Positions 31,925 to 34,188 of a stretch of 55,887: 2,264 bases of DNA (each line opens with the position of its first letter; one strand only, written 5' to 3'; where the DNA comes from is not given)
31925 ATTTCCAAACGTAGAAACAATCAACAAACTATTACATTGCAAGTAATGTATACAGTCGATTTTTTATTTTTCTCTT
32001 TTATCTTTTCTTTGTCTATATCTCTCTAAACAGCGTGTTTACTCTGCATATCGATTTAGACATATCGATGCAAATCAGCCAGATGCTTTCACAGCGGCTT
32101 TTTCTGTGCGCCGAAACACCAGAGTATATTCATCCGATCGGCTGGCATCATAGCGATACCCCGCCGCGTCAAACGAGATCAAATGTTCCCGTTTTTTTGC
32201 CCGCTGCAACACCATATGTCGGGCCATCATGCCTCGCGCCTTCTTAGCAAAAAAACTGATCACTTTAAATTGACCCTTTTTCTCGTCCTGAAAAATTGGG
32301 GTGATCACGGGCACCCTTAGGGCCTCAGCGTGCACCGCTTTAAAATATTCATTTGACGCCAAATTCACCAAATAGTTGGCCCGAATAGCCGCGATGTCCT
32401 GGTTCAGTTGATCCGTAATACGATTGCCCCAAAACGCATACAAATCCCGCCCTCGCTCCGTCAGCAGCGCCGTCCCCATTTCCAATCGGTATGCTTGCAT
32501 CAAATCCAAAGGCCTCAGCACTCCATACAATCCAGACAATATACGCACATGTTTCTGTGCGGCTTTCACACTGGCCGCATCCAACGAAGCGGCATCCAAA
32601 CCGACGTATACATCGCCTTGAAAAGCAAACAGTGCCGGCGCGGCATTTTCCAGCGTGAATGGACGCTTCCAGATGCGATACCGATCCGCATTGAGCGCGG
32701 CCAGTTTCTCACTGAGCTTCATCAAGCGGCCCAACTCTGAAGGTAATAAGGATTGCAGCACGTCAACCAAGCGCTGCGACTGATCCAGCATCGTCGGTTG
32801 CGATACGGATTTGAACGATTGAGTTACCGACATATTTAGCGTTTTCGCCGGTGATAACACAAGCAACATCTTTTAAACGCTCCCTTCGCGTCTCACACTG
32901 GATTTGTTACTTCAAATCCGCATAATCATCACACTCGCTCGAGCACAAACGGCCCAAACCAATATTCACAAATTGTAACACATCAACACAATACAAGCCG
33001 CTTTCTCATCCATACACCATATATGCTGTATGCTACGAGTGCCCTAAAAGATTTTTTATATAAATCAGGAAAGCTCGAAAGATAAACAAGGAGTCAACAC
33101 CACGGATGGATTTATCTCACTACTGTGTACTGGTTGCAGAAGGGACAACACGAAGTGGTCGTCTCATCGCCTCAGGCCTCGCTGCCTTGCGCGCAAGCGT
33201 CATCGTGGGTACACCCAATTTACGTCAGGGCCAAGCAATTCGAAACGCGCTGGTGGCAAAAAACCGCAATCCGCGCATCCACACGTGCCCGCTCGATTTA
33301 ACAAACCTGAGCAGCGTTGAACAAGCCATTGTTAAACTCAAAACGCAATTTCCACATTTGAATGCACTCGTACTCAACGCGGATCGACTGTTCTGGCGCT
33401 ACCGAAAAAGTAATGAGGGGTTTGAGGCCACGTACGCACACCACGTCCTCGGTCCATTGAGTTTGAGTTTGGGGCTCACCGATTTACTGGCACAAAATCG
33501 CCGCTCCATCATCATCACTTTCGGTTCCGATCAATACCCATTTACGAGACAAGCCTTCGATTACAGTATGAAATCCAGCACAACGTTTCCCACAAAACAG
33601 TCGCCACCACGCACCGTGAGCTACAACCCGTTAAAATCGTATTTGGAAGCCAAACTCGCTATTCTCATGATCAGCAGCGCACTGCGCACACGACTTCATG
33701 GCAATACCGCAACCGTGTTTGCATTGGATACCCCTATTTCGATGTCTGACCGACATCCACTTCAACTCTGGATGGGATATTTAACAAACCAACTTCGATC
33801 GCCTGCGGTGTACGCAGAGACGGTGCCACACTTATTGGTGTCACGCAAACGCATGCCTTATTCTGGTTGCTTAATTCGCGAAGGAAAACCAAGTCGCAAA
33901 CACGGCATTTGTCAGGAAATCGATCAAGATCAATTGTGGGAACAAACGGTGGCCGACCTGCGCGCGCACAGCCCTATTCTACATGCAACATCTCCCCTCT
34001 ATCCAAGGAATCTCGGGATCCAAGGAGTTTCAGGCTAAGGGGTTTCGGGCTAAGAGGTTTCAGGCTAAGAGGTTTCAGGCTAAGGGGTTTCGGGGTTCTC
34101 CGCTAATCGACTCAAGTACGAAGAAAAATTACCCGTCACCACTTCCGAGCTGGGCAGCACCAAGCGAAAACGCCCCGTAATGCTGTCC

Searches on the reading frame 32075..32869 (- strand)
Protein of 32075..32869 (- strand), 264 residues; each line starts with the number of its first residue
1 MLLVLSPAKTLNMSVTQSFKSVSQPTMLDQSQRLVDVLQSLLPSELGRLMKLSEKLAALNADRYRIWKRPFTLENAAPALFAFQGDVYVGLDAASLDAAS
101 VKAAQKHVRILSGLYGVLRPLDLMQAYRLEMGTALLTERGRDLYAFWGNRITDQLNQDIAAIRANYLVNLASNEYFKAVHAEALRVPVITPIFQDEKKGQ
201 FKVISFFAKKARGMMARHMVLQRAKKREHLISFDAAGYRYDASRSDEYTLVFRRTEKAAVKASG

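Call 12: search_protein_families(library=pfam, proteins=[window:32075-32869:-], max_evalue=0.001)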
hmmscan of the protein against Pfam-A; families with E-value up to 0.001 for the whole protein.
window:32075-32869:- (264 aa): 2 families
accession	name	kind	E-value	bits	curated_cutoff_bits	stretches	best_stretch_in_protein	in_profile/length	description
PF03883.20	H2O2_YaaD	-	2.3e-84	283.1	29.6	1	1-243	1-235/236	Peroxide stress protein YaaA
PF21818.3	DUF6884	-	9e-08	32.8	30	1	99-181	31-108/135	Family of unknown function (DUF6884)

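Call 17: find_related_loci(query=window:32078-32869:-, collection=genome_contigs, flank=10000)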
Query window:32078-32869:- (264 aa) in genome_contigs; peptide patterns used: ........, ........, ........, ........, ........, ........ (x = any residue, [..] = any of these).
600 stretches matched a pattern (row limit reached: there are more); 578 encode a relative of the query (tblastn E <= 1e-3); the best 80 are kept; 80 distinct loci.
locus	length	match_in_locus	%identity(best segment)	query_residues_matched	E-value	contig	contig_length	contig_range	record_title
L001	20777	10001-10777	60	1-259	5e-100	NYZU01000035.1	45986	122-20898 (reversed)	MAG: Oceanospirillaceae bacterium isolate ARS48 MHASMcontig_21891, whole genome shotgun sequence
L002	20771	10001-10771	60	1-257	3e-98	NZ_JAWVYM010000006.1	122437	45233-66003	MAG: Pseudidiomarina sp. isolate HN14.bin.3 k141_298230_length_122437_cov_73.1996, whole genome shotgun sequence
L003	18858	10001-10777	55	1-259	5e-96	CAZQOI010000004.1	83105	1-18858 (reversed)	MAG TPA_asm: uncultured Granulosicoccaceae bacterium isolate binchicken_co385_76 genome assembly, contig: NODE_92_length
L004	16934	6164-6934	58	1-257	8e-95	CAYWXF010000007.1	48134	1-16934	MAG TPA_asm: uncultured Pseudomonas sp. isolate SRP304980_co1_56 genome assembly, contig: NODE_136_length_48134_cov_7.60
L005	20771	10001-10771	57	1-257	1e-94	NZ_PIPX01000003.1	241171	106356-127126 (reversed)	Pseudidiomarina homiensis strain PO-M2 contig3, whole genome shotgun sequence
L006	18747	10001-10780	55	1-260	4e-94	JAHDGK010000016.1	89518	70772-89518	MAG: Granulosicoccus sp. isolate MAG-44 RZ_697, whole genome shotgun sequence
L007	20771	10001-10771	55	1-257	5e-94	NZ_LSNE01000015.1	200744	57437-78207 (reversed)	Paraglaciecola hydrolytica strain S66 Contig4, whole genome shotgun sequence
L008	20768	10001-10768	55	1-256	5e-93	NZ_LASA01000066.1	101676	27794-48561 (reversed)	Endozoicomonas arenosclerae strain ab112 bacteriosponge_c18, whole genome shotgun sequence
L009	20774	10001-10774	56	1-258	1e-92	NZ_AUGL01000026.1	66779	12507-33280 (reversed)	Ferrimonas futtsuensis DSM 18154 G505DRAFT_scaffold00023.23_C, whole genome shotgun sequence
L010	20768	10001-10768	54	1-256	8e-92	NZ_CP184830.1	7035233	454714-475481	Endozoicomonas sp. ALC020 chromosome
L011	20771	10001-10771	56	1-257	1e-91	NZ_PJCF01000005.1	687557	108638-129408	Paraglaciecola sp. MB-3u-78 contig3, whole genome shotgun sequence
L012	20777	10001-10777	53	1-261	3e-91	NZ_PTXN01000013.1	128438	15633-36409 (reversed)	Marinomonas sp. UCMA 3892 strain UCMA3892 Contig_48, whole genome shotgun sequence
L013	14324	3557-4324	54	1-256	3e-91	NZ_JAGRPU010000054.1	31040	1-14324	Endozoicomonas sp. ISHI1 NODE_54_length_31040_cov_137.200789, whole genome shotgun sequence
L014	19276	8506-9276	53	1-257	3e-91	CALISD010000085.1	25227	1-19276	MAG: uncultured Granulosicoccaceae bacterium isolate R3_Bin_Bin_87_1 genome assembly, contig: c_000000072672, whole geno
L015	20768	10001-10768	55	1-256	3e-91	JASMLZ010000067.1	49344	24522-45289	MAG: Gammaproteobacteria bacterium isolate Arabian9_MAG_52 c_000001021393, whole genome shotgun sequence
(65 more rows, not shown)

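Call 60: list_cluster_members(proteins=[window:32078-32869:-, window:52956-55223:-, window:49468-50496:+, window:50581-51435:+, window:51425-52165:+, window:13314-14369:-, window:15672-17951:+, window:19592-21649:+, window:34083-35870:-, window:33106-34035:+])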
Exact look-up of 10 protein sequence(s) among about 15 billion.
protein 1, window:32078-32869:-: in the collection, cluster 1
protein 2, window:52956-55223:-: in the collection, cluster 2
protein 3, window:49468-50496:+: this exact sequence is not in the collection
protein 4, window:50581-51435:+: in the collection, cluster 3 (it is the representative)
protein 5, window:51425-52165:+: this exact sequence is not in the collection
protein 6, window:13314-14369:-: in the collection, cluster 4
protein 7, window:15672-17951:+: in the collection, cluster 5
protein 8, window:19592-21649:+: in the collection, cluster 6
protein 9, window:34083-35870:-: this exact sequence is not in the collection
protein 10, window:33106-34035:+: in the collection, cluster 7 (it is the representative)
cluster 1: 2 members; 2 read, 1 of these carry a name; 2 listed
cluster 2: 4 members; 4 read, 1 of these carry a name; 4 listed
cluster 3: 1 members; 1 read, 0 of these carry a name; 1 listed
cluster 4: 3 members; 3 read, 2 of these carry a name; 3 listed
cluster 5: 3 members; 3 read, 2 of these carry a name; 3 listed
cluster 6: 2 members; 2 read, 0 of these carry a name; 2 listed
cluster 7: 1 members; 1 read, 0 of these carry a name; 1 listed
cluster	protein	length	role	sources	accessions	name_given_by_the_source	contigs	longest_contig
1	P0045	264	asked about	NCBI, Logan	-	-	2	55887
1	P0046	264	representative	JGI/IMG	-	uncharacterized protein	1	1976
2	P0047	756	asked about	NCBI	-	-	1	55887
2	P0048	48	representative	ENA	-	-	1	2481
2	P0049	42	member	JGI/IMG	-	hypothetical protein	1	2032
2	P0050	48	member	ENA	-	-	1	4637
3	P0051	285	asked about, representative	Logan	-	-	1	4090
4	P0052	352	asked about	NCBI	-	-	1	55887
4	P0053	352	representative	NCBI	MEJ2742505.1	MAG: ankyrin repeat domain-containing protein [Gammaproteobacteria bacterium]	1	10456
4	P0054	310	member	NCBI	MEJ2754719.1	MAG: ankyrin repeat domain-containing protein, partial [Gammaproteobacteria bacterium]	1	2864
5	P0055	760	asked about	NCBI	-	-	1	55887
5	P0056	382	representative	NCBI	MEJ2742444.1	MAG: hypothetical protein P8176_08145, partial [Gammaproteobacteria bacterium]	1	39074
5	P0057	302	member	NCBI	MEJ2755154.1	MAG: hypothetical protein P8104_04795, partial [Gammaproteobacteria bacterium]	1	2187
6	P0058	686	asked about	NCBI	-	-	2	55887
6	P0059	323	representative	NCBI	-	-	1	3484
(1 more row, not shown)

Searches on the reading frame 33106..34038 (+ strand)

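Call 12: search_protein_families(library=pfam, proteins=[window:33106-34038:+], max_evalue=0.001)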
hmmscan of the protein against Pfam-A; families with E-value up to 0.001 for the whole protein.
window:33106-34038:+ (310 aa): 1 family
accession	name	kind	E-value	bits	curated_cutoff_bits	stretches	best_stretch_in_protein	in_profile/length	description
PF00106.31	adh_short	-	2.2e-07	31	26.6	1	18-142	13-137/195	short chain dehydrogenase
